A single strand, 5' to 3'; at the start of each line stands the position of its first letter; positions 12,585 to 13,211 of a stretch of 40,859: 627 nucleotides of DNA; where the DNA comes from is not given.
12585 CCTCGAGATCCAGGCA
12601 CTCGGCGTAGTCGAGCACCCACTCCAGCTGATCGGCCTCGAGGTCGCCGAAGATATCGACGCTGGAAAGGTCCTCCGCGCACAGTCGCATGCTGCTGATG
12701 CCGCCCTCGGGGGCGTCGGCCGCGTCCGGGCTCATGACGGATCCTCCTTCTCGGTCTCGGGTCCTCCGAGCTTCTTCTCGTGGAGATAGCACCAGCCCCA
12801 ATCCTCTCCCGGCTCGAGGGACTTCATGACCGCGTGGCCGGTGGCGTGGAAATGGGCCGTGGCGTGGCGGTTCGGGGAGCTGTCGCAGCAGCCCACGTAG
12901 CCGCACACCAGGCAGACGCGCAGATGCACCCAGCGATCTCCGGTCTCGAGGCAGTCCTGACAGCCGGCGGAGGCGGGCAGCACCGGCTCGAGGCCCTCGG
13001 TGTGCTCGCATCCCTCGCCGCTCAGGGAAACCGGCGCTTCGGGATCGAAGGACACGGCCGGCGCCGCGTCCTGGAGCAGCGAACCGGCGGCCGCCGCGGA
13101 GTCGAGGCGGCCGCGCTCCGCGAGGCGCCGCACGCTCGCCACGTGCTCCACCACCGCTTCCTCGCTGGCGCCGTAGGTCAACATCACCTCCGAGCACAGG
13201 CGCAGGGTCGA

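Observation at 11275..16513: Translationally coupled REC-Grx-TrxR-like / Kef-RCK-ZnF-UBP / cNMP-histidine-kinase operon with no DNA-binding output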

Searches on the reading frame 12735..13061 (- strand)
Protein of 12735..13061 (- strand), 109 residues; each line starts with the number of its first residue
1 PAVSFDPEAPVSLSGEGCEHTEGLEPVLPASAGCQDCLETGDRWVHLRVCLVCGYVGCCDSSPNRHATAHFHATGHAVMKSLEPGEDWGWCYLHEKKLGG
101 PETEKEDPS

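Call 23: search_solved_structures(query=window:12735-13061:-, max_evalue=1, show_alignments=4)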
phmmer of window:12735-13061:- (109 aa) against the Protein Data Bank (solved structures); distinct sequences matched with E-value up to 1: 11.
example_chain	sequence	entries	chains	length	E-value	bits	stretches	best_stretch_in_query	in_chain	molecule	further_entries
2ida_A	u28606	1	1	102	3.5e-33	117.9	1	17-96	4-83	Hypothetical protein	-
2uzg_A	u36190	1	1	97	0.00061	23.4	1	28-97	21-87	UBIQUITIN CARBOXYL-TERMINAL HYDROLASE 33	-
5g0f_A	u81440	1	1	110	0.0019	21.8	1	18-96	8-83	HDAC6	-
9yc2_A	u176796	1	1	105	0.013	19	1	29-95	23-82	Ubiquitin carboxyl-terminal hydrolase 49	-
6tbm_Q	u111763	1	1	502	0.025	18.2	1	31-78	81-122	Ubiquitin carboxyl-terminal hydrolase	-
2i50_A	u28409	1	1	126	0.038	17.6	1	46-96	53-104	Ubiquitin carboxyl-terminal hydrolase 16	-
9ycw_A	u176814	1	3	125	0.039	17.6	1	46-96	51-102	Ubiquitin carboxyl-terminal hydrolase 16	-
8wg5_M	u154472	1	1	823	0.14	15.7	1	47-95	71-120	Ubiquitin carboxyl-terminal hydrolase 16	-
6dxh_A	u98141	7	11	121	0.34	14.5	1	27-80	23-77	Ubiquitin carboxyl-terminal hydrolase 5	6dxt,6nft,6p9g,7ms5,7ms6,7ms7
2g43_A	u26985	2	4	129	0.36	14.4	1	27-80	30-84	Ubiquitin carboxyl-terminal hydrolase 5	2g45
8fmw_Ad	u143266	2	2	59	0.88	13.2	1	34-56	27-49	50S ribosomal protein L32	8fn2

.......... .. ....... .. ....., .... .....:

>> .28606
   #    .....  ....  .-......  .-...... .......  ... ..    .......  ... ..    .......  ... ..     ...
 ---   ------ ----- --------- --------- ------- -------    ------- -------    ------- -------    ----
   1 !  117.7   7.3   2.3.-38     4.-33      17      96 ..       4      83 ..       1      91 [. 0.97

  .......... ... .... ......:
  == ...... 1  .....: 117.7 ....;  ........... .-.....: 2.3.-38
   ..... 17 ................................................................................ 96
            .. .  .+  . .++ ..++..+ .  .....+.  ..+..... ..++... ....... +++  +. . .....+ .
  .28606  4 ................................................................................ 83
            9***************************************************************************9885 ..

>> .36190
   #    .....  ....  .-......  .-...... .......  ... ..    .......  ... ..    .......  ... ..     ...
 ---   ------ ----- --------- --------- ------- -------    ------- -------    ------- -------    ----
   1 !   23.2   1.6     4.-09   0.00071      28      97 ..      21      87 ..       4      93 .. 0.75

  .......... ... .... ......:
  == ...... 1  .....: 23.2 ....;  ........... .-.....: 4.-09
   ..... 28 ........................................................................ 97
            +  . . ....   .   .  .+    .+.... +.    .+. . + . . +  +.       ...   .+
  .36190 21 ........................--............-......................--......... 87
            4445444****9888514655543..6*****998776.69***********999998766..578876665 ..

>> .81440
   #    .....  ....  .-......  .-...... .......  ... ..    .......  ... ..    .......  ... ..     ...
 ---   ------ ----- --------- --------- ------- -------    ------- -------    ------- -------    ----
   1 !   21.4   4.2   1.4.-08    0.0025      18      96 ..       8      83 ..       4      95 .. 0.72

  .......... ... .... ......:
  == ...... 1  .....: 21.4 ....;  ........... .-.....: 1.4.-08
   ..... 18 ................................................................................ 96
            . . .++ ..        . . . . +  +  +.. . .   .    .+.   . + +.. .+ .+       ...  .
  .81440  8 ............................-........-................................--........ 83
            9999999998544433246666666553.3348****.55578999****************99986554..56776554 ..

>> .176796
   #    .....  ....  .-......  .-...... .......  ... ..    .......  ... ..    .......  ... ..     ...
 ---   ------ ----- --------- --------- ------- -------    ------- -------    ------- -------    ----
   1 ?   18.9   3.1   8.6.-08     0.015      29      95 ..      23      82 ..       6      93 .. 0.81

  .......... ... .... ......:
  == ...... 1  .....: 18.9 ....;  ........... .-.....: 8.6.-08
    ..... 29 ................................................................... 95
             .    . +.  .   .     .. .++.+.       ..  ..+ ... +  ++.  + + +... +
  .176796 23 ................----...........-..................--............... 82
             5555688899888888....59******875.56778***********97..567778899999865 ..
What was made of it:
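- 12771..13013 (-): Bacterial-type zf-UBP domain of g2 (residues 617-697), joined to the RCK domain by a linker of about 57 residues. 118 bits to the bacterial structure 2IDA, but only E of about 1e-3 to USP33/HDAC6 (call 23).
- On ZnF-UBP (PF02148): HMMER alignment to HDAC6 (5G0F) puts Ser-Ser opposite Arg-Tyr (call 23).
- Closest known: Eukaryotic ZnF-UBP/BUZ domains. Same: g2 residues 617-695 are a close relative of 2IDA, a structural-genomics 'hypothetical protein' (118 bits, call 23).
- Which cysteines bind zinc was assigned only by alignment to HDAC6 and USP domains (call 23).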

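Call 40: find_related_loci(query=A2, collection=metagenome_contigs, flank=6000)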
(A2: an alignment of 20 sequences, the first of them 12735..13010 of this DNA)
Query A2 (92 aa) in metagenome_contigs; peptide patterns used: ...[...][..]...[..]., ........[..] (x = any residue, [..] = any of these).
600 stretches matched a pattern (row limit reached: there are more); 590 encode a relative of the query (tblastn E <= 1e-3); the best 80 are kept; 80 distinct loci.
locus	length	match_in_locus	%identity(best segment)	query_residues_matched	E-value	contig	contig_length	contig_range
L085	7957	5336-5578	62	1-81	4e-37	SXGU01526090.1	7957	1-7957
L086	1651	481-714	69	1-78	1e-35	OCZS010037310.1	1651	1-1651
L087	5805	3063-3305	64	1-81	2e-35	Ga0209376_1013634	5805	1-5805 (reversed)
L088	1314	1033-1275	63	1-81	1e-35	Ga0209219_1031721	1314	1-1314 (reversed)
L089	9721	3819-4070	64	1-83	5e-35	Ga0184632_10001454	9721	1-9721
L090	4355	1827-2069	64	1-81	4e-35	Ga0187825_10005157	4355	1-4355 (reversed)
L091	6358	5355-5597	59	1-81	6e-35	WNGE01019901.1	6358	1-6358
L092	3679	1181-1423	62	1-81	1e-34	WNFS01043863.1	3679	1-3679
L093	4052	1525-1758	63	1-78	9e-35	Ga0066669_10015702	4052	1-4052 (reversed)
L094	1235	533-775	60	1-81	2e-35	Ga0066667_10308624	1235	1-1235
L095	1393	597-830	65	1-78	8e-35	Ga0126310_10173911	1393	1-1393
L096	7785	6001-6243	60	1-81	2e-34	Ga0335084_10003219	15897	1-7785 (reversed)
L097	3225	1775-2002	59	1-76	2e-34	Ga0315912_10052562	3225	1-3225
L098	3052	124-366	60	1-81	6e-34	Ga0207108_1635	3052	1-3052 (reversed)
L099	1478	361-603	63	1-81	2e-34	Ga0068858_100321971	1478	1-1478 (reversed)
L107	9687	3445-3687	58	1-81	1e-33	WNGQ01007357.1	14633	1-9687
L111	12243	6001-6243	60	1-81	3e-33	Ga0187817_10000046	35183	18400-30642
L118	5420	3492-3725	64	1-78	1e-33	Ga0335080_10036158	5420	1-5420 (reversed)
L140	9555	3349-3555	71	11-78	2e-32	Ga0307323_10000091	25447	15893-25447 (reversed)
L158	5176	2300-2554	60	1-84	9e-32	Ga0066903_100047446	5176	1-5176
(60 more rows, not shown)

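Call 49: search_protein_families(library=pfam, proteins=[L111:4279-5946:+, L158:2636-4282:+, L118:3768-5420:+, L140:1751-3304:+], max_evalue=0.001)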
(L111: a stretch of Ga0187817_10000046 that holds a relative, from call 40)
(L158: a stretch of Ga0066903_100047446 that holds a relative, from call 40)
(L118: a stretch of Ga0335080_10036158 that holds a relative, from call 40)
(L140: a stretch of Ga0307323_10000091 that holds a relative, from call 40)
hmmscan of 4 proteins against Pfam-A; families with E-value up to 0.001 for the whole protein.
L111:4279-5946:+ (556 aa): 13 families
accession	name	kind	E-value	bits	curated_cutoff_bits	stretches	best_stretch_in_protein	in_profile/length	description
PF07992.20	Pyr_redox_2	-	5.5e-33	115.1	26.1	1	233-542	2-291/291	Pyridine nucleotide-disulphide oxidoreductase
PF13738.12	Pyr_redox_3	-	9.3e-20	71.5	30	1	285-490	78-287/305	Pyridine nucleotide-disulphide oxidoreductase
PF00027.35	cNMP_binding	-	1.2e-11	44.8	27.5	1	35-121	2-89/89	Cyclic nucleotide-binding domain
PF01266.30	DAO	-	8.9e-09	35.8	27.9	1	233-274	1-44/353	FAD dependent oxidoreductase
PF00070.33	Pyr_redox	-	2.4e-08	34.8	22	1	377-449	2-79/82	Pyridine nucleotide-disulphide oxidoreductase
PF13434.12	Lys_Orn_oxgnase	-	2e-07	30.9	21.3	1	301-400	108-214/339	L-lysine 6-monooxygenase/L-ornithine 5-monooxygenase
PF01946.23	Thi4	-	2.5e-07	30.6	26.2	1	226-270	12-58/235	Thi4 family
PF13450.12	NAD_binding_8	-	2.3e-06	28.2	21.9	1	236-273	1-39/68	NAD(P)-binding Rossmann-like domain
PF03486.20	HI0933_like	-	2.3e-06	27.7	50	0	233-264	2-33/244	HI0933-like protein Rossmann domain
PF12831.13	FAD_oxidored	-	6.2e-06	26.2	27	1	233-271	1-40/416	FAD dependent oxidoreductase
PF00743.25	FMO-like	-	4e-05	22.7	22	1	349-415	159-222/532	Flavin-binding monooxygenase-like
PF00890.30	FAD_binding_2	-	0.00059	19.6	20.4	1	233-272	1-41/414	FAD binding domain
PF01494.25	FAD_binding_3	-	0.00085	19.1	22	0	234-264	4-34/349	FAD binding domain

L158:2636-4282:+ (549 aa): 11 families
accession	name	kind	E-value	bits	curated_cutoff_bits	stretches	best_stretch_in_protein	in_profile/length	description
PF07992.20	Pyr_redox_2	-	5e-29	102.1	26.1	1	229-535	2-291/291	Pyridine nucleotide-disulphide oxidoreductase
PF00027.35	cNMP_binding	-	3.7e-15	56.1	27.5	1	31-116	2-88/89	Cyclic nucleotide-binding domain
PF13738.12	Pyr_redox_3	-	2.3e-14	53.8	30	1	325-482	121-283/305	Pyridine nucleotide-disulphide oxidoreductase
PF00070.33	Pyr_redox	-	1.6e-08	35.4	22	1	373-445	2-79/82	Pyridine nucleotide-disulphide oxidoreductase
PF01946.23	Thi4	-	4.4e-08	33.1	26.2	1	227-265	17-57/235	Thi4 family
PF12831.13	FAD_oxidored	-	5.5e-06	26.4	27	1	229-267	1-40/416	FAD dependent oxidoreductase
PF01134.28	GIDA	-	6.7e-05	22.5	22.1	0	229-256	1-28/391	Glucose inhibited division protein A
PF00890.30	FAD_binding_2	-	0.00018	21.2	20.4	1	229-263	1-36/414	FAD binding domain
PF03486.20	HI0933_like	-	0.00021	21.3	50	0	229-259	2-32/244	HI0933-like protein Rossmann domain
PF13450.12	NAD_binding_8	-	0.00057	20.6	21.9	0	232-265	1-35/68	NAD(P)-binding Rossmann-like domain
PF01266.30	DAO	-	0.00095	19.2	27.9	1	229-270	1-44/353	FAD dependent oxidoreductase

L118:3768-5420:+ (551 aa): 10 families
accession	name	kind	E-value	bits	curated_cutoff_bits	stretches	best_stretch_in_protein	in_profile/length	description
PF07992.20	Pyr_redox_2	-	8.2e-29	101.4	26.1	1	228-538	2-291/291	Pyridine nucleotide-disulphide oxidoreductase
PF13738.12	Pyr_redox_3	-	1.7e-16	60.8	30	1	314-482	112-283/305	Pyridine nucleotide-disulphide oxidoreductase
PF00027.35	cNMP_binding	-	5.1e-16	58.9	27.5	1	30-116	2-89/89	Cyclic nucleotide-binding domain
PF00070.33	Pyr_redox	-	1.8e-09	38.4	22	1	372-440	2-75/82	Pyridine nucleotide-disulphide oxidoreductase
PF13450.12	NAD_binding_8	-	4.4e-06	27.3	21.9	1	231-269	1-40/68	NAD(P)-binding Rossmann-like domain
PF01946.23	Thi4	-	1.5e-05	24.8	26.2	1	224-264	15-57/235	Thi4 family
PF00890.30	FAD_binding_2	-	1.6e-05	24.8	20.4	1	228-266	1-40/414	FAD binding domain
PF01266.30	DAO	-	2.9e-05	24.2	27.9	1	228-268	1-43/353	FAD dependent oxidoreductase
PF12831.13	FAD_oxidored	-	8.8e-05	22.4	27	1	228-266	1-40/416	FAD dependent oxidoreductase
PF05834.18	Lycopene_cycl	-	0.00063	19.4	23.4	0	228-258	1-33/380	Lycopene cyclase protein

L140:1751-3304:+ (518 aa): 12 families
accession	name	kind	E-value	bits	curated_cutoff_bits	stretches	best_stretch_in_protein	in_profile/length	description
PF07992.20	Pyr_redox_2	-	2.6e-38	132.6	26.1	1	207-499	2-291/291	Pyridine nucleotide-disulphide oxidoreductase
PF13738.12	Pyr_redox_3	-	4.5e-15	56.1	30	1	303-482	121-305/305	Pyridine nucleotide-disulphide oxidoreductase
PF00070.33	Pyr_redox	-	9.8e-10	39.3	22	1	350-424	1-80/82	Pyridine nucleotide-disulphide oxidoreductase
PF00027.35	cNMP_binding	-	3.3e-09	37.1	27.5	1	29-106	7-88/89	Cyclic nucleotide-binding domain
PF12831.13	FAD_oxidored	-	1.7e-08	34.6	27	1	207-245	1-40/416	FAD dependent oxidoreductase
PF03486.20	HI0933_like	-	6e-07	29.6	50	0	207-237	2-32/244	HI0933-like protein Rossmann domain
PF01134.28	GIDA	-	3.5e-06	26.8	22.1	0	207-234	1-28/391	Glucose inhibited division protein A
PF01266.30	DAO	-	3.8e-06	27.1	27.9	0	207-246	1-40/353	FAD dependent oxidoreductase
PF01946.23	Thi4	-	2.2e-05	24.3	26.2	1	204-243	16-57/235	Thi4 family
PF13450.12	NAD_binding_8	-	2.5e-05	24.9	21.9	1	210-250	1-41/68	NAD(P)-binding Rossmann-like domain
PF00890.30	FAD_binding_2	-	8.8e-05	22.3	20.4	1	207-242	1-37/414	FAD binding domain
PF01494.25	FAD_binding_3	-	0.00079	19.2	22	0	205-237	1-33/349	FAD binding domain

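Call 76: search_protein_representatives(protein=window:12735-13019:-)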
Query: 95 residues. Proteins with E-value up to 0.001 (for the whole library): 2704; up to 1e-10: 1514; up to 1e-30: 23. The best 150 are listed.
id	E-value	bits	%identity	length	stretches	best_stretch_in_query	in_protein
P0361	3.9e-35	136.9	65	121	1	2-84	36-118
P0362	3.2e-34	133.9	67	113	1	3-80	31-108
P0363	3.0e-33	130.8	66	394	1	3-84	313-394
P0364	3.3e-33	130.7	66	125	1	3-81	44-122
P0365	5.9e-33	129.9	63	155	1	2-82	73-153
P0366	6.0e-33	129.8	61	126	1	3-86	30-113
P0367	6.2e-33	129.8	65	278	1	1-79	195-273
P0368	8.3e-33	129.4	61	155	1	3-81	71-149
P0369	2.9e-32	127.6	61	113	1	2-84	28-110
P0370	3.2e-32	127.5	62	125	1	3-82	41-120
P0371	3.6e-32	127.3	60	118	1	4-88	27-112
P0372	4.1e-32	127.2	63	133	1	4-81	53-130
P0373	4.3e-32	127.1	62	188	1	4-82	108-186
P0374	7.1e-32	126.4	60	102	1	1-82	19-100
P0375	1.1e-31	125.8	60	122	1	4-84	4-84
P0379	2.4e-31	124.7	61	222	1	2-81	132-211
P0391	8.6e-30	119.7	59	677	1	1-88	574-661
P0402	2.9e-29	117.9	57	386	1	4-86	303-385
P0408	5.5e-29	117.1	58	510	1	2-82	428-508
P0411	6.0e-29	117.0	59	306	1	3-82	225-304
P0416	9.6e-29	116.3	59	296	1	4-83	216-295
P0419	1.3e-28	115.9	57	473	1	1-83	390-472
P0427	3.7e-28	114.4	55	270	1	3-90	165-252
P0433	4.9e-28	114.0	62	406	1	11-82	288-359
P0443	1.0e-27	113.0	55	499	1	3-86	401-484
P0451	1.7e-27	112.3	58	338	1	3-82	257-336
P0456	3.3e-27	111.3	57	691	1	3-81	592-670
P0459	3.8e-27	111.1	63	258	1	3-81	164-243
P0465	6.5e-27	110.4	58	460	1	1-81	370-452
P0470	8.6e-27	110.0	60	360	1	3-84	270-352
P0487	2.6e-26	108.4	56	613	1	3-81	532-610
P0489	2.8e-26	108.4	59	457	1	3-78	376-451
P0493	3.2e-26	108.2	55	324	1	3-82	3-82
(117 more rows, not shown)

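Call 77: search_protein_families(library=pfam, proteins=[P0363, P0367, P0402, P0408, P0411, P0419, P0433, P0443, P0465, P0487], max_evalue=0.0001)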
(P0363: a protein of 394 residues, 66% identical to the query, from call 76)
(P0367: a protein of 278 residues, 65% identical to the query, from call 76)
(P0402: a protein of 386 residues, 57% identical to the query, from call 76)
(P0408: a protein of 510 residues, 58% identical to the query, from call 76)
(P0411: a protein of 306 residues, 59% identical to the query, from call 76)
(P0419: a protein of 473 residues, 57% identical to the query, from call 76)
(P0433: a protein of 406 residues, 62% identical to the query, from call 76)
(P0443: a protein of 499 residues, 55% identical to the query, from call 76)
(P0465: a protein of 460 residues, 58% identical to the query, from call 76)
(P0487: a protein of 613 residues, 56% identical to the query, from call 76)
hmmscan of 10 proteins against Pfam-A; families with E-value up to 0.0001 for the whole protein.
P0363 (394 aa): 2 families
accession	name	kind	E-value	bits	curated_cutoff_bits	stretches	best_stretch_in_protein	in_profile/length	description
PF02254.24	TrkA_N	-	2e-17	64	23.8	1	86-198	1-113/116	TrkA-N domain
PF02148.25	zf-UBP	-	1.6e-13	51.1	22.7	1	330-393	1-57/63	Zn-finger in ubiquitin-hydrolases and other protein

P0367 (278 aa): 2 families
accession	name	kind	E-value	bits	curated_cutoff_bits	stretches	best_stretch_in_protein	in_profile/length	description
PF02148.25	zf-UBP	-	9e-13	48.7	22.7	1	214-274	1-54/63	Zn-finger in ubiquitin-hydrolases and other protein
PF02080.26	TrkA_C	-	1.5e-10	41.3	27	1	88-151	3-65/71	TrkA-C domain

P0402 (386 aa): 3 families
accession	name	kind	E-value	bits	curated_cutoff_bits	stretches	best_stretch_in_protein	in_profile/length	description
PF02254.24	TrkA_N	-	7.5e-20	71.8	23.8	1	29-142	1-114/116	TrkA-N domain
PF02148.25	zf-UBP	-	4.7e-11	43.2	22.7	1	319-379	1-54/63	Zn-finger in ubiquitin-hydrolases and other protein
PF02080.26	TrkA_C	-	1.1e-06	28.9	27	1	205-259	4-63/71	TrkA-C domain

P0408 (510 aa): 3 families
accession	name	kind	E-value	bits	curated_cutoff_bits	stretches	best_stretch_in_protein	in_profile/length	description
PF00999.27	Na_H_Exchanger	-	5.9e-24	85.1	26.2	1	1-205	139-348/375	Sodium/hydrogen exchanger, transmembrane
PF02254.24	TrkA_N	-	9.8e-20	71.5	23.8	1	269-382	1-114/116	TrkA-N domain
PF02148.25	zf-UBP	-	3e-12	47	22.7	1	446-508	1-56/63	Zn-finger in ubiquitin-hydrolases and other protein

P0411 (306 aa): 1 family
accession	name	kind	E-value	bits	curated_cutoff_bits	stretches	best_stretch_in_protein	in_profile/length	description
PF02148.25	zf-UBP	-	5.5e-11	43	22.7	1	242-303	1-55/63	Zn-finger in ubiquitin-hydrolases and other protein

P0419 (473 aa): 3 families
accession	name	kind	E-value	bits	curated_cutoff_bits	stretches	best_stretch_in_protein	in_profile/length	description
PF02254.24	TrkA_N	-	8.9e-18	65.1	23.8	1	114-227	1-114/116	TrkA-N domain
PF02148.25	zf-UBP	-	3.5e-12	46.8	22.7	1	409-470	1-55/63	Zn-finger in ubiquitin-hydrolases and other protein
PF02080.26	TrkA_C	-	1.8e-07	31.4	27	1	291-357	3-70/71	TrkA-C domain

P0433 (406 aa): 2 families
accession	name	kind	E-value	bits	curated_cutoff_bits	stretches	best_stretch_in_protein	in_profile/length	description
PF02148.25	zf-UBP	-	1.3e-12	48.2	22.7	1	297-360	1-57/63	Zn-finger in ubiquitin-hydrolases and other protein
PF02254.24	TrkA_N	-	5.3e-12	46.5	23.8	1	104-173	1-70/116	TrkA-N domain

P0443 (499 aa): 2 families
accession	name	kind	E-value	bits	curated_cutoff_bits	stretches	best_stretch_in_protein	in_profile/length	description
PF00999.27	Na_H_Exchanger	-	2e-52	178.7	26.2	1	14-371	6-373/375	Sodium/hydrogen exchanger, transmembrane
PF02148.25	zf-UBP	-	3.3e-12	46.9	22.7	1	418-483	1-59/63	Zn-finger in ubiquitin-hydrolases and other protein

P0465 (460 aa): 2 families
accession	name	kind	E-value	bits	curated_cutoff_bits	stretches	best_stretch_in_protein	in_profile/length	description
PF03706.18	LPG_synthase_TM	-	3.9e-16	59.8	33.4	1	41-327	5-302/302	Lysylphosphatidylglycerol synthase TM region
PF02148.25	zf-UBP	-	5.8e-11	42.9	22.7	1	391-452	1-55/63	Zn-finger in ubiquitin-hydrolases and other protein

P0487 (613 aa): 2 families
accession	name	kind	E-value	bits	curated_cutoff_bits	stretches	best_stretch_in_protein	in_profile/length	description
PF07690.21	MFS_1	-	1.6e-54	185.6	33.4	1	36-424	2-346/347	Major Facilitator Superfamily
PF02148.25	zf-UBP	-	2e-11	44.4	22.7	1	549-610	1-55/63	Zn-finger in ubiquitin-hydrolases and other protein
